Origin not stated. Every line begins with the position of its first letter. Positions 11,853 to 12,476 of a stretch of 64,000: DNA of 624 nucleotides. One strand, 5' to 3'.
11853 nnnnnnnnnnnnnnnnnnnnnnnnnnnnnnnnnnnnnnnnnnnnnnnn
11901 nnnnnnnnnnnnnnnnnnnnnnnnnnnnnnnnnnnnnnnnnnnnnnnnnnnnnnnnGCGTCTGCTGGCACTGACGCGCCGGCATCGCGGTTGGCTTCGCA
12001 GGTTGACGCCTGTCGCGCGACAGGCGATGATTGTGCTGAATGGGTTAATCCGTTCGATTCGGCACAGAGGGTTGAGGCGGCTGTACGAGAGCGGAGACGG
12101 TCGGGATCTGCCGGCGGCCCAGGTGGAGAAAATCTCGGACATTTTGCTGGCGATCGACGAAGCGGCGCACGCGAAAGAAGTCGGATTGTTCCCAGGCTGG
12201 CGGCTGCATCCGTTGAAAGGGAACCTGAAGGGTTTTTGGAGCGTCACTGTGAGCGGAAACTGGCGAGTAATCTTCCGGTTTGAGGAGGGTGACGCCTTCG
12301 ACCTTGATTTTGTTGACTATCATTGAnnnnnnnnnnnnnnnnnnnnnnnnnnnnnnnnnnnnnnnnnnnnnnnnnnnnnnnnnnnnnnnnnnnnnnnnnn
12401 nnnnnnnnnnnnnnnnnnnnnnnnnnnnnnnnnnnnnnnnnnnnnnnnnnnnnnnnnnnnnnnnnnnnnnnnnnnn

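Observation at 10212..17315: Conserved rplU-rpmA-obgE-proB-proA-nadD-rsfS cluster interrupted by an F420-type LLM oxidoreductase and a HigBA toxin-antitoxin module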

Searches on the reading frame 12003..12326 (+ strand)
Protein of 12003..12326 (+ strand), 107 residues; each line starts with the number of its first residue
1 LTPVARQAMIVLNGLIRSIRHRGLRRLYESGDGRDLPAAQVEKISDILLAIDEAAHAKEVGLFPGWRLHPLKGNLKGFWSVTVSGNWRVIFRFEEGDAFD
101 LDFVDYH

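Call 3: search_protein_families(library=pfam, proteins=[window:12003-12326:+])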
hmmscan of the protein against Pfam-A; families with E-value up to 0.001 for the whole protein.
window:12003-12326:+ (107 aa): 1 family
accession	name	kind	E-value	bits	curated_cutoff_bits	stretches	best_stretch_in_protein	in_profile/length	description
PF05015.19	HigB-like_toxin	-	1.1e-17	64.7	27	1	18-107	2-91/91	RelE-like toxin of type II toxin-antitoxin system HigB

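Call 4: search_protein_families(library=ncbifam, proteins=[window:12003-12326:+])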
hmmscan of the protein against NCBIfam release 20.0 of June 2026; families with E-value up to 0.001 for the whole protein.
window:12003-12326:+ (107 aa): 1 family
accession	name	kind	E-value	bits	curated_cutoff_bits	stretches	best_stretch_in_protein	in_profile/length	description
TIGR02385.1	RelE_StbE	subfamily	9.4e-05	22.8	27.9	1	65-104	42-79/88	type II toxin-antitoxin system mRNA interferase toxin, RelE/StbE family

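Call 16: find_homologous_proteins(query=window:12027-12323:+)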
Query window:12027-12323:+ (99 aa): 3685 proteins with E <= 0.001 among 3687 candidates; the best 120 are listed.
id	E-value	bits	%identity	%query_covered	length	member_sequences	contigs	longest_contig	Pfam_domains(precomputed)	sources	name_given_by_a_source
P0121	8.2e-55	201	98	93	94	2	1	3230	PF05015.19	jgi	jgi:proteic killer suppression protein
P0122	2.3e-54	200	98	93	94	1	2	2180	PF05015.19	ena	-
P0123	9.2e-54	198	97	93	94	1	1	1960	PF05015.19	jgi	jgi:proteic killer suppression protein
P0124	3.1e-53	196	97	93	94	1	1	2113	PF05015.19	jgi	-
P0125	3.3e-53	196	96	93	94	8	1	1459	PF05015.19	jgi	jgi:proteic killer suppression protein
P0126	1.3e-52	194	96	93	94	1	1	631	PF05015.19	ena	-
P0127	1.5e-52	194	97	93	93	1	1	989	PF05015.19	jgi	-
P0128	4.9e-52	192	95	93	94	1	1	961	PF05015.19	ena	-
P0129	1.4e-51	191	92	93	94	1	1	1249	PF05015.19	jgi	jgi:proteic killer suppression protein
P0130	2.4e-51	190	92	93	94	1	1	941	PF05015.19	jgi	jgi:proteic killer suppression protein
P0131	3.1e-51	190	92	93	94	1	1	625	PF05015.19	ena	-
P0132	7.5e-51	189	90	93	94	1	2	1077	PF05015.19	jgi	jgi:proteic killer suppression protein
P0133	7.9e-51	189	91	93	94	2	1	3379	PF05015.19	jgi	jgi:proteic killer suppression protein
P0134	9.1e-51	188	90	93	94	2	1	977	PF05015.19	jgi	jgi:proteic killer suppression protein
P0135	1.2e-50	188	92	93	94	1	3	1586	PF05015.19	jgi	jgi:proteic killer suppression protein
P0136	1.5e-50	188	89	93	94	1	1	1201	PF05015.19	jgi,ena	jgi:toxin HigB-1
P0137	2.1e-50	187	89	93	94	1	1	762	PF05015.19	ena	-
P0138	2.3e-50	187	90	93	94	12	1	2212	PF05015.19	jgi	jgi:proteic killer suppression protein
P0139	2.3e-50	187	89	93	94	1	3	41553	PF05015.19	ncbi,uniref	ncbi:MAG: type II toxin-antitoxin system RelE/ParE family toxin [Candidatus Binatus sp.]|uniref:type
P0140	3.4e-50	187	90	93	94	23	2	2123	PF05015.19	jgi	jgi:proteic killer suppression protein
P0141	8.4e-50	185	89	93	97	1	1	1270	PF05015.19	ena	-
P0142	9.1e-50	185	89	93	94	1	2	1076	PF05015.19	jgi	jgi:proteic killer suppression protein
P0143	1.0e-49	185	91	93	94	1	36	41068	PF05015.19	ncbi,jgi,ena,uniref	ncbi:MAG: type II toxin-antitoxin system RelE/ParE family toxin [Candidatus Binatus sp.]|jgi:proteic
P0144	2.6e-49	184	90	93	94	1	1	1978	PF05015.19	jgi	-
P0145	3.5e-49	183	89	93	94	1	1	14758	PF05015.19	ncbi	-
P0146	3.7e-49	183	90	93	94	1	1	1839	PF05015.19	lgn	-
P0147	4.4e-49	183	87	93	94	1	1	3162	PF05015.19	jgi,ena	-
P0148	4.6e-49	183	88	93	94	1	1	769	PF05015.19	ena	-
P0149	5.2e-49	183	90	93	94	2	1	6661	PF05015.19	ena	-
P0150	5.5e-49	183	89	93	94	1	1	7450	PF05015.19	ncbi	ncbi:MAG: type II toxin-antitoxin system RelE/ParE family toxin [Candidatus Binatus sp.]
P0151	7.0e-49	182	91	93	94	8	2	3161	PF05015.19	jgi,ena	-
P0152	8.2e-49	182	88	93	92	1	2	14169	PF05015.19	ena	-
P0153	1.3e-48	181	88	93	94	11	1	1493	PF05015.19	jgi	jgi:toxin HigB-1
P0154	1.8e-48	181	87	93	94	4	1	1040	PF05015.19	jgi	jgi:toxin HigB-1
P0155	2.4e-48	181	87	93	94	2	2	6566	PF05015.19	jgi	jgi:proteic killer suppression protein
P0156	3.8e-48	180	88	93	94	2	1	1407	PF05015.19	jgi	jgi:toxin HigB-1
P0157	4.4e-48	180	85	93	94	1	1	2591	PF05015.19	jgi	-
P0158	5.3e-48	179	84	93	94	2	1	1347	PF05015.19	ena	-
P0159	5.6e-48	179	88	93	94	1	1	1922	PF05015.19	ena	-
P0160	5.9e-48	179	87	93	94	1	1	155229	PF05015.19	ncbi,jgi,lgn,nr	ncbi:MAG TPA: type II toxin-antitoxin system RelE/ParE family toxin [Candidatus Binataceae bacterium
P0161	6.7e-48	179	83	93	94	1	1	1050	PF05015.19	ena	-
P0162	7.1e-48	179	86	93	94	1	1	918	PF05015.19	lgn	-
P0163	8.1e-48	179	91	92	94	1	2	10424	PF05015.19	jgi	jgi:proteic killer suppression protein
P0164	1.2e-47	178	86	93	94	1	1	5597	PF05015.19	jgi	jgi:proteic killer suppression protein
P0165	2.1e-47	178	86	93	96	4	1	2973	PF05015.19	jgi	jgi:proteic killer suppression protein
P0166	2.5e-47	177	86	93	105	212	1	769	PF05015.19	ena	-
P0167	2.7e-47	177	86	93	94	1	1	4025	PF05015.19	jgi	jgi:toxin HigB-1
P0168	4.3e-47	177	85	93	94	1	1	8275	PF05015.19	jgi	jgi:proteic killer suppression protein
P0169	6.1e-47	176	87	93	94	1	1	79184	PF05015.19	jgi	jgi:proteic killer suppression protein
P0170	1.1e-46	175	83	93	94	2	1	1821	PF05015.19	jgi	jgi:proteic killer suppression protein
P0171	1.2e-46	175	86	93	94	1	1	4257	PF05015.19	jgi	jgi:toxin HigB-1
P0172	3.4e-46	174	85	93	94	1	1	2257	PF05015.19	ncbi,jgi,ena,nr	ncbi:MAG TPA: type II toxin-antitoxin system RelE/ParE family toxin [Candidatus Binataceae bacterium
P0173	7.3e-46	173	82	93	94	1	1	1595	PF05015.19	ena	-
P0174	1.1e-45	172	78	98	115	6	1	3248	PF05015.19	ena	-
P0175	1.4e-45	172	84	93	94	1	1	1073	PF05015.19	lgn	-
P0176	1.5e-45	172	84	93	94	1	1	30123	PF05015.19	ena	-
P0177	1.6e-45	171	83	93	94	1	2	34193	PF05015.19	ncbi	ncbi:MAG: type II toxin-antitoxin system RelE/ParE family toxin [Terriglobia bacterium]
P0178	1.9e-45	171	80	93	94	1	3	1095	PF05015.19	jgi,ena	-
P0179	2.5e-45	171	82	93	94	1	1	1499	PF05015.19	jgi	jgi:toxin HigB-1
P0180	3.4e-45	170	82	93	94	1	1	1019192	PF05015.19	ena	-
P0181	4.8e-45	170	84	93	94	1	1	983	PF05015.19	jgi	jgi:proteic killer suppression protein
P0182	2.4e-44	168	80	93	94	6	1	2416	PF05015.19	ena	-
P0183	3.3e-44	167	82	93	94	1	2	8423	PF05015.19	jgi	-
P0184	3.8e-44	167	80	93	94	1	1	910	PF05015.19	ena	-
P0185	4.1e-44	167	80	93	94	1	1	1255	PF05015.19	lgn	-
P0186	8.2e-44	166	80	93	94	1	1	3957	PF05015.19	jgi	jgi:proteic killer suppression protein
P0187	8.8e-44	166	88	85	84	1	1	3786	PF05015.19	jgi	jgi:proteic killer suppression protein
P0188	9.9e-44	166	80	93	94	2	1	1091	PF05015.19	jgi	jgi:proteic killer suppression protein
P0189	1.0e-43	166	82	93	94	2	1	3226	PF05015.19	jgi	jgi:proteic killer suppression protein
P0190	1.2e-43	165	80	93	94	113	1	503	PF05015.19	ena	-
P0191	1.7e-43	165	79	93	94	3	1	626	PF05015.19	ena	-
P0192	1.7e-43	165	76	93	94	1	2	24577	PF05015.19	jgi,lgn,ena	-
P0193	1.9e-43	165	78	93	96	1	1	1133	PF05015.19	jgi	jgi:toxin HigB-1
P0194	2.1e-43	165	74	93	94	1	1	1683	PF05015.19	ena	-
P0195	2.3e-43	165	76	93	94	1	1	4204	PF05015.19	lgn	-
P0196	4.1e-43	164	74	93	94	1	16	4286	PF05015.19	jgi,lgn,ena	-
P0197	5.8e-43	163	74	93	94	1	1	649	PF05015.19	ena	-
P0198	5.9e-43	163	78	93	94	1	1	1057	PF05015.19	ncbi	-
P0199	6.2e-43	163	75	93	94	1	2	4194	PF05015.19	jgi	-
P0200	7.0e-43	163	87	83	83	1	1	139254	PF05015.19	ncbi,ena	-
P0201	1.1e-42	162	74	93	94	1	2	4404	PF05015.19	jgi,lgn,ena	-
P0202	1.2e-42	162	75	93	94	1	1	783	PF05015.19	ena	-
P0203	1.2e-42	162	74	93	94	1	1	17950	PF05015.19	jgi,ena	jgi:toxin HigB-1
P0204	1.2e-42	162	78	93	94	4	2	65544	PF05015.19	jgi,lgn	-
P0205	1.3e-42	162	74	93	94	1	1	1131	PF05015.19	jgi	jgi:toxin HigB-1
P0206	1.6e-42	162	73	93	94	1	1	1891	PF05015.19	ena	-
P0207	1.7e-42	162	77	92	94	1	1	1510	PF05015.19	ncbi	-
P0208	1.7e-42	162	74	93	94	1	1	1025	PF05015.19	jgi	jgi:toxin HigB-1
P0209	1.8e-42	162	74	93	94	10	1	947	PF05015.19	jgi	jgi:proteic killer suppression protein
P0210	1.9e-42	162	79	93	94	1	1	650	PF05015.19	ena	-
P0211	2.1e-42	161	74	93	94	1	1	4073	PF05015.19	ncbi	-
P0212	2.3e-42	161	79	93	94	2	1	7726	PF05015.19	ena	-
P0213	2.4e-42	161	73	93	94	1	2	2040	PF05015.19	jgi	jgi:proteic killer suppression protein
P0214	2.8e-42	161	76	93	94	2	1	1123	PF05015.19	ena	-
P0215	2.9e-42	161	74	93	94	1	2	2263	PF05015.19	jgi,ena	-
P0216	4.0e-42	161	73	93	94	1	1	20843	PF05015.19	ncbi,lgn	-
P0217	4.1e-42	161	88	82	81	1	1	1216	PF05015.19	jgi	jgi:proteic killer suppression protein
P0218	4.3e-42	160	76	93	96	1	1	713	PF05015.19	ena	-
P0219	4.3e-42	160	73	93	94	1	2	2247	PF05015.19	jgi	jgi:proteic killer suppression protein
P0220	4.4e-42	160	74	93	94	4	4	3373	PF05015.19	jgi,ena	-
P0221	4.4e-42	160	72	93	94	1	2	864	PF05015.19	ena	-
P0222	4.7e-42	160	78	93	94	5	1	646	PF05015.19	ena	-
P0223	5.0e-42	160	77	93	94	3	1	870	PF05015.19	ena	-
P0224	6.0e-42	160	76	93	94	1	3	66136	PF05015.19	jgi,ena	jgi:proteic killer suppression protein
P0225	6.2e-42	160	75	93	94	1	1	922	PF05015.19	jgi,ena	jgi:proteic killer suppression protein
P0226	6.3e-42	160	77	93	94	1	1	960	PF05015.19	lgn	-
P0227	8.1e-42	160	77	93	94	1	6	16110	PF05015.19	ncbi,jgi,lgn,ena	ncbi:MAG: type II toxin-antitoxin system RelE/ParE family toxin [Terriglobia bacterium]|jgi:proteic 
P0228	8.5e-42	160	89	82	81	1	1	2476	PF05015.19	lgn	-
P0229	9.2e-42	159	85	82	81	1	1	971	PF05015.19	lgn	-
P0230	9.3e-42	159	80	91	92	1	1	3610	PF05015.19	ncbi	ncbi:MAG: type II toxin-antitoxin system RelE/ParE family toxin, partial [Candidatus Binatia bacteri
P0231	1.0e-41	159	77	93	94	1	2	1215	PF05015.19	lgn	-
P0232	1.1e-41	159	72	93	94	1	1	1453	PF05015.19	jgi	jgi:proteic killer suppression protein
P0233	1.2e-41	159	73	93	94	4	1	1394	PF05015.19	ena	-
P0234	1.3e-41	159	76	93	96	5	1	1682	PF05015.19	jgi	-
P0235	1.6e-41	159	86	85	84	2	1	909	PF05015.19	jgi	jgi:toxin HigB-1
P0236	1.7e-41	159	74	93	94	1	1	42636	PF05015.19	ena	-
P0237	1.7e-41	159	86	82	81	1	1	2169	PF05015.19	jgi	jgi:toxin HigB-1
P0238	1.8e-41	159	73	93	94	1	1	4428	PF05015.19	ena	-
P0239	2.3e-41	158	73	93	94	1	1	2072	PF05015.19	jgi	jgi:proteic killer suppression protein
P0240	2.3e-41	158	74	93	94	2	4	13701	PF05015.19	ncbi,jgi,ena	jgi:proteic killer suppression protein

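Call 35: search_solved_structures(query=window:12027-12323:+, max_evalue=0.01, show_alignments=2)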
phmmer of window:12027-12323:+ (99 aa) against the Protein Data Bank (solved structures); distinct sequences matched with E-value up to 0.01: 6.
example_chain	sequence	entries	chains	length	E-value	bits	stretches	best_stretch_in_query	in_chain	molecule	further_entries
4mct_B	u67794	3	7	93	1.7e-23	86.1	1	7-99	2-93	Killer protein | Endoribonuclease HigB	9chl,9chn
4mcx_B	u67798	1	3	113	2.1e-23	85.8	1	7-99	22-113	Killer protein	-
4px8_A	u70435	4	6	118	7.5e-23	84.1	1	8-99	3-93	Killer protein | Host inhibition of growth B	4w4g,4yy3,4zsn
4ypb_QY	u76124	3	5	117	5.5e-22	81.3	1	8-98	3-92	Host inhibition of growth B | Killer protein | Endoribonuclease HigB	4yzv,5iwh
5ixl_A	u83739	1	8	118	1.1e-21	80.3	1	8-99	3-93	Endoribonuclease HigB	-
6f8s_B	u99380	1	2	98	6.3e-06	29.7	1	19-99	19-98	Putative Killer protein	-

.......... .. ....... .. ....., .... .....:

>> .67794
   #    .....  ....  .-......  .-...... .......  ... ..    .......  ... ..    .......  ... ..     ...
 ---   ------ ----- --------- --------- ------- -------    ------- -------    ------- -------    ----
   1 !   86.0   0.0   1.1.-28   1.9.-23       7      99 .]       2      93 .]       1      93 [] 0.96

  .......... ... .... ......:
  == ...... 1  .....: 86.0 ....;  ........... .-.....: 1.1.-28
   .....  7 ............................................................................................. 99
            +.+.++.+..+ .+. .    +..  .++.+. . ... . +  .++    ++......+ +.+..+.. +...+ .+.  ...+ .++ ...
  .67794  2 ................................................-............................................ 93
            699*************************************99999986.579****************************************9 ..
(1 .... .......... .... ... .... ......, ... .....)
